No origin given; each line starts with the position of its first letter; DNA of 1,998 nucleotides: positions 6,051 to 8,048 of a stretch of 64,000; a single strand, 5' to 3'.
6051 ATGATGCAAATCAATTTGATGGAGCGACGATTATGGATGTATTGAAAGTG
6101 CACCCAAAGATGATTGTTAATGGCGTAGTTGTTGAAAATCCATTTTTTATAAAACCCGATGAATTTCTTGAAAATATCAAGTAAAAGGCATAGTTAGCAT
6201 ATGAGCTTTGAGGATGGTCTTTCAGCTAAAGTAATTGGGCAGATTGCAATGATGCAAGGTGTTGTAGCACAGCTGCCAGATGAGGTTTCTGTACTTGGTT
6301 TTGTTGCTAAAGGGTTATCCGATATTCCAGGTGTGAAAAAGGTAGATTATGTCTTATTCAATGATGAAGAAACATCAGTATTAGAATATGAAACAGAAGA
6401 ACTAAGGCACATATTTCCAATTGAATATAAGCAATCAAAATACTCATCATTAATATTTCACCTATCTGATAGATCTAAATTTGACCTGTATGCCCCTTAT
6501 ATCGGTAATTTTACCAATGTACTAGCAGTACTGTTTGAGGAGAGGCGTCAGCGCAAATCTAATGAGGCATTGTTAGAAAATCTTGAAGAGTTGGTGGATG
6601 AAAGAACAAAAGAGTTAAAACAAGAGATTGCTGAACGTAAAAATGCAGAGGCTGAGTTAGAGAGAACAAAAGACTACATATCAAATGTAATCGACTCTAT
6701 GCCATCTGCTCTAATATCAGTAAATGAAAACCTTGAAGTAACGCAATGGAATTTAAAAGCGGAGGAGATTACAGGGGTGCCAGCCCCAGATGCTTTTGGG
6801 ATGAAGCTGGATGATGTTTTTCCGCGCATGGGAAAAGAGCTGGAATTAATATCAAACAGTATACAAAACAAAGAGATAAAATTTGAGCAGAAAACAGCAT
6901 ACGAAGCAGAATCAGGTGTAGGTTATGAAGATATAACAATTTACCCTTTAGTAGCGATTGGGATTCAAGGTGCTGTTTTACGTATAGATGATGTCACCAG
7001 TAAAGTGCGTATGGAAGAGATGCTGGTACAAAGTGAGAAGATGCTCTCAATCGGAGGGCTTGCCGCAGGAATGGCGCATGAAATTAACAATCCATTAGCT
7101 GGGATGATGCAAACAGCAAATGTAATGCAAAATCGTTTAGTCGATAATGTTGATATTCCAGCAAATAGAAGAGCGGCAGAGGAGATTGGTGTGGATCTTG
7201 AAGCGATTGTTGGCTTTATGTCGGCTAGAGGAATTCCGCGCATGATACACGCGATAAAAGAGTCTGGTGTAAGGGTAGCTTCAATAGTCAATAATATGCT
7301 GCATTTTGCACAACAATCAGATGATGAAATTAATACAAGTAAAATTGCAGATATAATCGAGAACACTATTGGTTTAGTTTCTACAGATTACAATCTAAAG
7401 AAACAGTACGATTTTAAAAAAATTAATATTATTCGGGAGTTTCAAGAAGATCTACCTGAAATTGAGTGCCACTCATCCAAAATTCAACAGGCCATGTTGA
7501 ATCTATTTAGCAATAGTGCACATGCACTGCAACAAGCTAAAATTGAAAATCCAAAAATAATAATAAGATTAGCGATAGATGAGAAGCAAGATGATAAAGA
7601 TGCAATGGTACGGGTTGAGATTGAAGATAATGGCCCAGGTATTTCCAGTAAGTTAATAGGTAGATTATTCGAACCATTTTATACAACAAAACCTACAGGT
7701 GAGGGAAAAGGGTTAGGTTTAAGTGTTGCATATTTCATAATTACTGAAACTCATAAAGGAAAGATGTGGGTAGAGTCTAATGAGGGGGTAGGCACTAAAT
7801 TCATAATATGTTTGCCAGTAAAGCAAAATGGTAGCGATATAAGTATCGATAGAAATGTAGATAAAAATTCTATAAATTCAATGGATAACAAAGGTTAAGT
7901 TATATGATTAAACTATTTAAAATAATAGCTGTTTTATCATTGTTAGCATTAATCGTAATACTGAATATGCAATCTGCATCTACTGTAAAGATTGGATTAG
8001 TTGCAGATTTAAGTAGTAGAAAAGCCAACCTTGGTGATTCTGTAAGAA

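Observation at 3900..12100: Recent domain shuffling: one PAS-DHp-CA cassette pasted behind four different sensor modules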

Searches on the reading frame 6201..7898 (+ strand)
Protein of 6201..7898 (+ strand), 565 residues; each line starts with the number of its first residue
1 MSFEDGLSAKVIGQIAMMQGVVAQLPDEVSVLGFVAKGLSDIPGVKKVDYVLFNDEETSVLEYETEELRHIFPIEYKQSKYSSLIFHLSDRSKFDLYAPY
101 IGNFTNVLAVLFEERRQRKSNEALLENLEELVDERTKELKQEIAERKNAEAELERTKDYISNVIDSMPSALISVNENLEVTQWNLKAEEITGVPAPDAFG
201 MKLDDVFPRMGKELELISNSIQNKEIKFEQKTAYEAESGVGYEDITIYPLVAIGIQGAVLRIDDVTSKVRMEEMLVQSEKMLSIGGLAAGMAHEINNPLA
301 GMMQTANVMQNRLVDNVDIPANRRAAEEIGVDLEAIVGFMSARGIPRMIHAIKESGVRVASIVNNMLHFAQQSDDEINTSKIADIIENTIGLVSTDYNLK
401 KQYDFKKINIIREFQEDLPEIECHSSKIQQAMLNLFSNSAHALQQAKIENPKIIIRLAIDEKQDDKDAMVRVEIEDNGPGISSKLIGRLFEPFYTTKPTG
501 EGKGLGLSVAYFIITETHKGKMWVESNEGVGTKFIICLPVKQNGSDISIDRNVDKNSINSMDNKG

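Call 3: search_protein_families(library=pfam, proteins=[window:6201-7898:+], max_evalue=0.01)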
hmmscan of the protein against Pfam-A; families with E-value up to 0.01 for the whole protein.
window:6201-7898:+ (565 aa): 5 families
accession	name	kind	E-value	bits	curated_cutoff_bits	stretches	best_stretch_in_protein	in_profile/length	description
PF02518.31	HATPase_c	-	9.2e-23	81.2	26.4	1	425-541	3-110/111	Histidine kinase-, DNA gyrase B-, and HSP90-like ATPase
PF00512.31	HisKA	-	3.7e-08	33.7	26.9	1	286-371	4-62/66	His Kinase A (phospho-acceptor) domain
PF00989.32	PAS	-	4.3e-07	30.4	22.6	1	161-233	4-78/113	PAS fold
PF13188.13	PAS_8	-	0.00038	20.7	21.8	1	160-207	3-47/65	PAS domain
PF08448.16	PAS_4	-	0.0014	19.3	23.1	1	165-268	2-108/110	PAS fold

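Call 11: find_related_loci(query=window:6201-7895:+, collection=genome_contigs, flank=10000)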
Query window:6201-7895:+ (565 aa) in genome_contigs; peptide patterns used: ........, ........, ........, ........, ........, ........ (x = any residue, [..] = any of these).
102 stretches matched a pattern; 48 encode a relative of the query (tblastn E <= 1e-3); 48 distinct loci.
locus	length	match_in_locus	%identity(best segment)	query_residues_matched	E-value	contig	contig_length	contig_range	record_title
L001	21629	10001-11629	86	1-542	0e+0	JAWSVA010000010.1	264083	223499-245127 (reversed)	MAG: Gammaproteobacteria bacterium isolate BHT14_PHBH_gam1 E6PHBHT2_contig_21, whole genome shotgun sequence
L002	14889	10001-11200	55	139-541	6e-145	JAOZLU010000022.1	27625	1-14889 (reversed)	MAG: Desulfobacterales bacterium isolate GMC2_bin_2_sub GMC2_195_length_27625_cov_44.505441, whole genome shotgun sequen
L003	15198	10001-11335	51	114-550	2e-142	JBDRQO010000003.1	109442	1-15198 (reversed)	MAG: Pseudomonadota bacterium isolate MEGAHIT-group-2.49 k141_1243072, whole genome shotgun sequence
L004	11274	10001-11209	54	134-541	3e-142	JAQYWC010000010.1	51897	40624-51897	MAG: Desulfobacterium sp. isolate Pec_A4_megahit_bin17 Pec_A4_megahit_bin17_c_000000037108, whole genome shotgun sequenc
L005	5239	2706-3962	52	142-557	2e-141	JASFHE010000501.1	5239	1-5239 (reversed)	MAG: Desulfobacteraceae bacterium isolate D0608M12metaG_Bin_560 D0608M12metaG_FD_scaffold_1731_c1, whole genome shotgun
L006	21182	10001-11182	53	142-540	1e-139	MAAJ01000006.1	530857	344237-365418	Methylophaga sp. 42_25_T18 BD02T18_scaffold_1, whole genome shotgun sequence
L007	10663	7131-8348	51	134-542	1e-136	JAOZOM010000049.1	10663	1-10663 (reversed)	MAG: Anaerolineales bacterium isolate GMC4.maxbin2.127_sub GMC4_9011_length_10663_cov_18.959276, whole genome shotgun se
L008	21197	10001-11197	51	141-544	1e-135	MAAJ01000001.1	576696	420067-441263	Methylophaga sp. 42_25_T18 BD02T18_scaffold_0, whole genome shotgun sequence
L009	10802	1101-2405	51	113-540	2e-135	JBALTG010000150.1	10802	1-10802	MAG: Motiliproteus sp. isolate 1NakV-04 NODE_150_length_10802_cov_9.818555, whole genome shotgun sequence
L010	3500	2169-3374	52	139-541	6e-139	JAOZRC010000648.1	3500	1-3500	MAG: Desulfobacterales bacterium isolate GMC6.concoct.177_sub GMC6_48589_length_3500_cov_12.099855, whole genome shotgun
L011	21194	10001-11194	51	141-540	2e-134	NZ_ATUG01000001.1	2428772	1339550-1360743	Desulfospira joergensenii DSM 10085 F608DRAFT_scaffold00001.1_C, whole genome shotgun sequence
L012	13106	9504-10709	51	139-540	9e-132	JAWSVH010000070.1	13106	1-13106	MAG: Desulfobacula sp. isolate BHT14_PCL_del1 B9PCLT2_contig_219, whole genome shotgun sequence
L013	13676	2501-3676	51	145-542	4e-131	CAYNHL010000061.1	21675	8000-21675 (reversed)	MAG TPA_asm: uncultured Desulfobacterales bacterium isolate SRP332253_co1_290 genome assembly, contig: NODE_3798_length_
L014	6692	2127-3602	44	27-541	1e-130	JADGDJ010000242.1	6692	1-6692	MAG: Spirochaetaceae bacterium isolate BB7 NODE_11427_length_6692_cov_3.757622, whole genome shotgun sequence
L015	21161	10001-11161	51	147-540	2e-126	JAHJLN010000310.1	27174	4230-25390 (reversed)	MAG: Proteobacteria bacterium isolate Old_saline.mb.139 Old_saline.mb.139_k141_896161, whole genome shotgun sequence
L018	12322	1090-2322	48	129-544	1e-123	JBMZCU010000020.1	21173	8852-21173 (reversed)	MAG: Pseudomonadales bacterium isolate ME_XS_2203_1_bin_62 ME_XS_2203_1_bin_62_19, whole genome shotgun sequence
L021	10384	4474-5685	48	139-547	3e-122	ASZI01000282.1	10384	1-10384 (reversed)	MAG: Osedax symbiont Rs2 5222_282, whole genome shotgun sequence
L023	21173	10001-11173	53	147-541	3e-135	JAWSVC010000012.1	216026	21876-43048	MAG: Gammaproteobacteria bacterium isolate PJM12_PHB_gam2 A6P3HBJ1_contig_43, whole genome shotgun sequence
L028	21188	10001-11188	50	139-539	5e-118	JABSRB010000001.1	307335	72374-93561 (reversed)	MAG: Oceanospirillaceae bacterium isolate DT_75 DT-Nitrincolaceae-3_scaffold_1, whole genome shotgun sequence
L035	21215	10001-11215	42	129-540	2e-96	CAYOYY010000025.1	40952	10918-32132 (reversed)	MAG TPA_asm: uncultured Desulfobacula sp. isolate binchicken_co67_36 genome assembly, contig: NODE_856_length_40952_cov_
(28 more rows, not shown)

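Call 20: search_protein_families(library=pfam, proteins=[L009:2825-5860:+, L003:11704-13710:+, L007:8748-10658:+, L012:11106-13016:+, L028:11319-12668:+, L021:5772-7106:+, L023:11613-12941:+, L018:2499-3818:+, L006:11556-12707:+], max_evalue=0.001)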
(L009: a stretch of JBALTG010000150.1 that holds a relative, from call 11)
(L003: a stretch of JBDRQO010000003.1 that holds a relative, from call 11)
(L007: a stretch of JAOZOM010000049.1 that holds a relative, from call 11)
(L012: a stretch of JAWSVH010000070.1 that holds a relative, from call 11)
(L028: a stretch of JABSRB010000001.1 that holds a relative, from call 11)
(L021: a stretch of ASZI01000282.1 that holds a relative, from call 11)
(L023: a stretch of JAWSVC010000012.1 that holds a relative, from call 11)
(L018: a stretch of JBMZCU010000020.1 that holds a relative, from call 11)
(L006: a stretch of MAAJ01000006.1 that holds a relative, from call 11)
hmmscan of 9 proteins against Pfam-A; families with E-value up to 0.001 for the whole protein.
L009:2825-5860:+ (1011 aa): 10 families
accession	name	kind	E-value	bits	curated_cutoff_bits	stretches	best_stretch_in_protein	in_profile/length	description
PF00072.30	Response_reg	-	2.4e-50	169.8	30.2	2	10-117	1-108/111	Response regulator receiver domain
PF02518.31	HATPase_c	-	2.1e-19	70.4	26.4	1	563-684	2-110/111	Histidine kinase-, DNA gyrase B-, and HSP90-like ATPase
PF13185.12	GAF_2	-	7.2e-13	49.4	28.6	1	180-310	3-130/136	GAF domain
PF00989.32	PAS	-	3.6e-09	37.1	22.6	1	330-437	2-113/113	PAS fold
PF01814.28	Hemerythrin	-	2.5e-08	34.9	25.3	1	857-945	1-81/127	Hemerythrin HHE cation binding domain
PF13188.13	PAS_8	-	4.5e-08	33.2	21.8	1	330-375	2-47/65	PAS domain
PF00512.31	HisKA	-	2e-07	31.4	26.9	1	457-520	3-65/66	His Kinase A (phospho-acceptor) domain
PF01590.32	GAF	-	2.8e-07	31.5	22.4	1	181-303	2-121/133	GAF domain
PF08448.16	PAS_4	-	8.4e-07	29.6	23.1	1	335-442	1-110/110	PAS fold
PF13426.13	PAS_9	-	5.2e-06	27.1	27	1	340-439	2-103/103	PAS domain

L003:11704-13710:+ (668 aa): 7 families
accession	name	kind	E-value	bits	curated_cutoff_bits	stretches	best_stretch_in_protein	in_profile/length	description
PF00072.30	Response_reg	-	9.2e-52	174.4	30.2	2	14-121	1-108/111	Response regulator receiver domain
PF02518.31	HATPase_c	-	4.7e-21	75.7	26.4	1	403-524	2-109/111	Histidine kinase-, DNA gyrase B-, and HSP90-like ATPase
PF00512.31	HisKA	-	4.4e-12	46.3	26.9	1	298-360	3-64/66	His Kinase A (phospho-acceptor) domain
PF13188.13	PAS_8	-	2.3e-07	30.9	21.8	1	175-216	2-42/65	PAS domain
PF00989.32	PAS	-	1.6e-06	28.6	22.6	1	175-266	2-96/113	PAS fold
PF13426.13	PAS_9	-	2.2e-06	28.3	27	1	185-279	2-102/103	PAS domain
PF08448.16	PAS_4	-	6e-06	26.9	23.1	1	180-279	1-106/110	PAS fold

L007:8748-10658:+ (636 aa): 9 families
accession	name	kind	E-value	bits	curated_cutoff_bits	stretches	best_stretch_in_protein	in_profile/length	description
PF13487.12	HD_5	-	2.1e-39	135.4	27.2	1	460-622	5-170/170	HD domain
PF00072.30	Response_reg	-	7.2e-28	97.4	30.2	1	9-116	1-108/111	Response regulator receiver domain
PF01966.28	HD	-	5.9e-19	68.9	22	1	470-590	2-115/116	HD domain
PF13185.12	GAF_2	-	5.6e-10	40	28.6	1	292-432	2-136/136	GAF domain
PF01590.32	GAF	-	1.1e-08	36.1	22.4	1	293-431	1-133/133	GAF domain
PF13188.13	PAS_8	-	3.3e-07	30.4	21.8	1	155-202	1-44/65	PAS domain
PF13426.13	PAS_9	-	4.8e-07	30.4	27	1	167-263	3-103/103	PAS domain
PF00989.32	PAS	-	2.3e-05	24.8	22.6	1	156-208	2-53/113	PAS fold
PF13492.12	GAF_3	-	0.00048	21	27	1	297-433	5-129/129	GAF domain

L012:11106-13016:+ (636 aa): 8 families
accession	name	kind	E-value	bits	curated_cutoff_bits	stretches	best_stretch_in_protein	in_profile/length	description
PF00072.30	Response_reg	-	4.7e-26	91.6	30.2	1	10-116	1-107/111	Response regulator receiver domain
PF13185.12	GAF_2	-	9.6e-12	45.7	28.6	1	184-309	7-129/136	GAF domain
PF00512.31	HisKA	-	3.7e-11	43.3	26.9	1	453-516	3-65/66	His Kinase A (phospho-acceptor) domain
PF02518.31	HATPase_c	-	4.5e-08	33.9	26.4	1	558-635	2-63/111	Histidine kinase-, DNA gyrase B-, and HSP90-like ATPase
PF13426.13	PAS_9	-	1.5e-07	32.1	27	1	340-434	2-102/103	PAS domain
PF13188.13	PAS_8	-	2.3e-06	27.7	21.8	1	330-372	2-40/65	PAS domain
PF00989.32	PAS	-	5.3e-06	26.9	22.6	1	332-433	4-113/113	PAS fold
PF08448.16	PAS_4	-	5.9e-06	26.9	23.1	1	335-435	1-107/110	PAS fold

L028:11319-12668:+ (449 aa): 3 families
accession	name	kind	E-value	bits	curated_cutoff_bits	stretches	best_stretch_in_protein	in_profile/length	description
PF00072.30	Response_reg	-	2.9e-26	92.3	30.2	1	20-127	1-108/111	Response regulator receiver domain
PF02518.31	HATPase_c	-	3.3e-19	69.8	26.4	1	338-443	5-108/111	Histidine kinase-, DNA gyrase B-, and HSP90-like ATPase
PF00512.31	HisKA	-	7.4e-06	26.4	26.9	1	209-279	2-60/66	His Kinase A (phospho-acceptor) domain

L021:5772-7106:+ (444 aa): 4 families
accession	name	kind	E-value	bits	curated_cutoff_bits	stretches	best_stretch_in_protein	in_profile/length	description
PF00072.30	Response_reg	-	4.7e-27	94.8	30.2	1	18-126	1-109/111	Response regulator receiver domain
PF02518.31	HATPase_c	-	3.9e-19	69.6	26.4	1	337-443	6-110/111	Histidine kinase-, DNA gyrase B-, and HSP90-like ATPase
PF00512.31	HisKA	-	2.5e-06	27.8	26.9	1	207-267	2-54/66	His Kinase A (phospho-acceptor) domain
PF23198.2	PDE8A_N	-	6e-05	23.4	29.6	1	11-71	6-66/147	PDE8A-like, N-terminal domain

L023:11613-12941:+ (442 aa): 2 families
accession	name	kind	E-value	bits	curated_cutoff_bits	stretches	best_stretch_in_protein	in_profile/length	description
PF00072.30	Response_reg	-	6.6e-26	91.1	30.2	1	8-119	1-109/111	Response regulator receiver domain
PF02518.31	HATPase_c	-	8.8e-22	78.1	26.4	1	328-435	5-110/111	Histidine kinase-, DNA gyrase B-, and HSP90-like ATPase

L018:2499-3818:+ (439 aa): 4 families
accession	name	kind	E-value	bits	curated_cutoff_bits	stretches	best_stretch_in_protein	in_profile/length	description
PF00072.30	Response_reg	-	2.4e-26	92.5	30.2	1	12-120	1-109/111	Response regulator receiver domain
PF02518.31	HATPase_c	-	4.8e-24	85.4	26.4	1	330-437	5-110/111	Histidine kinase-, DNA gyrase B-, and HSP90-like ATPase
PF00512.31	HisKA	-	1.6e-05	25.3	26.9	1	201-274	2-56/66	His Kinase A (phospho-acceptor) domain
PF13581.12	HATPase_c_2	-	3.3e-05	24.3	27.4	1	336-410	37-109/127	Histidine kinase-like ATPase domain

L006:11556-12707:+ (383 aa): 3 families
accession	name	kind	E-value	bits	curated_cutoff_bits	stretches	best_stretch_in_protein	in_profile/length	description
PF13487.12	HD_5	-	6e-33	114.4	27.2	1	197-355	11-169/170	HD domain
PF00072.30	Response_reg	-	3.9e-24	85.4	30.2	1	34-143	1-106/111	Response regulator receiver domain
PF01966.28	HD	-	1.8e-20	73.8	22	1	201-324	2-115/116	HD domain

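Call 24: search_protein_families(library=ncbifam, proteins=[window:6201-7898:+], max_evalue=0.00001)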
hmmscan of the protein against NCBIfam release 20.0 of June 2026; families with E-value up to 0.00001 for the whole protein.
window:6201-7898:+ (565 aa): 68 families (the best 25 are shown)
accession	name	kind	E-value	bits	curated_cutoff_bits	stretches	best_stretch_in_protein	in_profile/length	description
NF008468.0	PRK11360.1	equivalog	4.3e-57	193.8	646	2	351-544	436-612/616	two-component system sensor histidine kinase AtoS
NF038348.1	T2SS_HK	subfamily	3.1e-44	151.3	450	1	275-541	318-574/574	histidine kinase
NF052573.1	HisKinEspAMyxo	equivalog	1e-37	129.6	1400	1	142-549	242-620/755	serine histidine kinase EspA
NF052574.1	HisKinEspCMyxo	equivalog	2.4e-36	125.2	1200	1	262-543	395-640/785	serine histidine kinase EspC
NF046026.1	HisKinCckACaul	equivalog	7.8e-36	123.4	1000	2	350-546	342-538/678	cell cycle histidine kinase CckA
NF010411.0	PRK13837.1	equivalog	7.8e-35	120.1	647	1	347-543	487-678/828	two-component system VirA-like sensor kinase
NF007688.0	PRK10364.1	equivalog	2.6e-33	115.4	479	1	358-543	288-454/460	two-component system sensor histidine kinase ZraS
NF047466.1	hybrid_RR_LvrB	exception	1e-32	113.8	500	2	347-540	189-376/377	hybrid histidine kinase/response regulator LvrB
NF047497.1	HK_LIC_12097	equivalog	3.3e-30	105.1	500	1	245-540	110-366/367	LIC_12097 family sensor histidine kinase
NF008293.1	PRK11073.1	equivalog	4.9e-30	104.9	240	2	352-542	171-349/349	nitrogen regulation protein NR(II)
NF046020.1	HisKinCckABruc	equivalog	7.9e-29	100.1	1000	1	350-547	520-714/868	cell cycle histidine kinase CckA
NF046044.1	PnpS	equivalog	1.4e-28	100.1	400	2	350-539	211-390/390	two-component system histidine kinase PnpS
NF041777.1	sens_FixL_Rhizob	equivalog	5.7e-28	97.8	850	1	274-542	252-483/485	sensor protein FixL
NF010076.0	PRK13557.1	subfamily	1.6e-27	96.2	631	1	264-548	143-402/540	histidine kinase famiy protein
NF047874.1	MASE3_PAS_HK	subfamily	4.6e-24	85.2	560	2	345-553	439-638/655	MASE3 domain-containing sensor histidine kinase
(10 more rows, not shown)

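Call 54: search_protein_families(library=pfam, proteins=[L001:3071-6388:+, L001:1372-2946:+, L023:1498-3117:+, L028:8189-11206:+, L035:9263-11272:+], max_evalue=0.001)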
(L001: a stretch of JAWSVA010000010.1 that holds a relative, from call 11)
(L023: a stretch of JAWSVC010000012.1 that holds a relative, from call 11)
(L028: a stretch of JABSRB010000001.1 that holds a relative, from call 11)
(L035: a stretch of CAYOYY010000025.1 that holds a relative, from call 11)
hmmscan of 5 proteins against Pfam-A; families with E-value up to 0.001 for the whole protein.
L001:3071-6388:+ (1105 aa): 13 families
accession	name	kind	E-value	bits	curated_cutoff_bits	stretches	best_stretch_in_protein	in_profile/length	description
PF08269.17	dCache_2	-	1.2e-39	136.7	26.5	2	228-375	156-297/298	Cache domain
PF13426.13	PAS_9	-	1.6e-34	118.7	27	2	478-580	3-103/103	PAS domain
PF00989.32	PAS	-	8.6e-31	106.7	22.6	2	467-578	2-113/113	PAS fold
PF17200.10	sCache_2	-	5.4e-30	104.8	25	2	276-380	44-150/155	Single Cache domain 2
PF08448.16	PAS_4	-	1.8e-23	83.3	23.1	2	473-581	2-108/110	PAS fold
PF02518.31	HATPase_c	-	2.1e-23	83.3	26.4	1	987-1100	2-110/111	Histidine kinase-, DNA gyrase B-, and HSP90-like ATPase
PF08447.18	PAS_3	-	6e-23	81.4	25.6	2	489-574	2-88/89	PAS fold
PF17201.10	Cache_3-Cache_2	-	5.9e-16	59.1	27.7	1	270-377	188-291/299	Cache 3/Cache 2 fusion domain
PF13188.13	PAS_8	-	1.2e-15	57.2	21.8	1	467-508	2-40/65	PAS domain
PF00512.31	HisKA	-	4.8e-09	36.6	26.9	1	850-938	5-66/66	His Kinase A (phospho-acceptor) domain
PF13596.12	PAS_10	-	2.7e-05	25.2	22.1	1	723-828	1-105/106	PAS domain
PF02743.24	dCache_1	-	9.7e-05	22.4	45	1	274-363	156-231/240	Cache domain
PF00672.30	HAMP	-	0.00013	22.6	25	1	403-454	1-51/53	HAMP domain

L001:1372-2946:+ (524 aa): 5 families
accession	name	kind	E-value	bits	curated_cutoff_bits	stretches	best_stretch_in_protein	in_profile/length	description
PF11849.14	DUF3369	-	4.6e-49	167.3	27.2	1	155-326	1-168/168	Domain of unknown function (DUF3369)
PF13487.12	HD_5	-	9.4e-31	107.3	27.2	1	338-503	4-170/170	HD domain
PF01966.28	HD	-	8.7e-21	74.8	22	1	349-471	2-115/116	HD domain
PF00072.30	Response_reg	-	6.4e-10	39.6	30.2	1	35-145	1-101/111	Response regulator receiver domain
PF20274.4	cREC_REC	-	0.00056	21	27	0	63-123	14-76/88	Cyclic-phosphate processing Receiver domain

L023:1498-3117:+ (539 aa): 4 families
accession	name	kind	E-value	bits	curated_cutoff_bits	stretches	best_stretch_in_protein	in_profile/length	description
PF11849.14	DUF3369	-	1.3e-51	175.6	27.2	1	168-339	1-168/168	Domain of unknown function (DUF3369)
PF13487.12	HD_5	-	6.5e-31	107.8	27.2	1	364-516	17-170/170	HD domain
PF01966.28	HD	-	7.9e-22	78.2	22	1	363-484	3-115/116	HD domain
PF00072.30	Response_reg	-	2.4e-09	37.8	30.2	1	48-158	1-101/111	Response regulator receiver domain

L028:8189-11206:+ (1005 aa): 6 families
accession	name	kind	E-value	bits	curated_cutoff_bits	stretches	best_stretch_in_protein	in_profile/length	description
PF02518.31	HATPase_c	-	5.8e-22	78.7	26.4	1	892-1001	5-109/111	Histidine kinase-, DNA gyrase B-, and HSP90-like ATPase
PF12860.13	PAS_7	-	1.1e-12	48.5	27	1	504-617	2-115/115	PAS fold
PF08448.16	PAS_4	-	1.3e-10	41.9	23.1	0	389-489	12-108/110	PAS fold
PF13426.13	PAS_9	-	1.2e-07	32.3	27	0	635-723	3-91/103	PAS domain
PF00989.32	PAS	-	1.2e-07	32.2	22.6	0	626-697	3-76/113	PAS fold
PF00512.31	HisKA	-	1.7e-07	31.6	26.9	1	751-778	3-30/66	His Kinase A (phospho-acceptor) domain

L035:9263-11272:+ (669 aa): 6 families
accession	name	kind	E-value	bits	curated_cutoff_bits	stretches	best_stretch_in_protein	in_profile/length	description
PF02518.31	HATPase_c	-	3.9e-21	76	26.4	1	541-652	4-110/111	Histidine kinase-, DNA gyrase B-, and HSP90-like ATPase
PF00672.30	HAMP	-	1.1e-10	42.1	25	1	200-250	2-52/53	HAMP domain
PF00989.32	PAS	-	3.3e-10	40.4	22.6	1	277-340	3-68/113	PAS fold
PF00512.31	HisKA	-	2.6e-08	34.2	26.9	1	402-490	3-66/66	His Kinase A (phospho-acceptor) domain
PF08448.16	PAS_4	-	2e-07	31.7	23.1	1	282-385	2-108/110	PAS fold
PF13188.13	PAS_8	-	0.00012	22.3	21.8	1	277-326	3-49/65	PAS domain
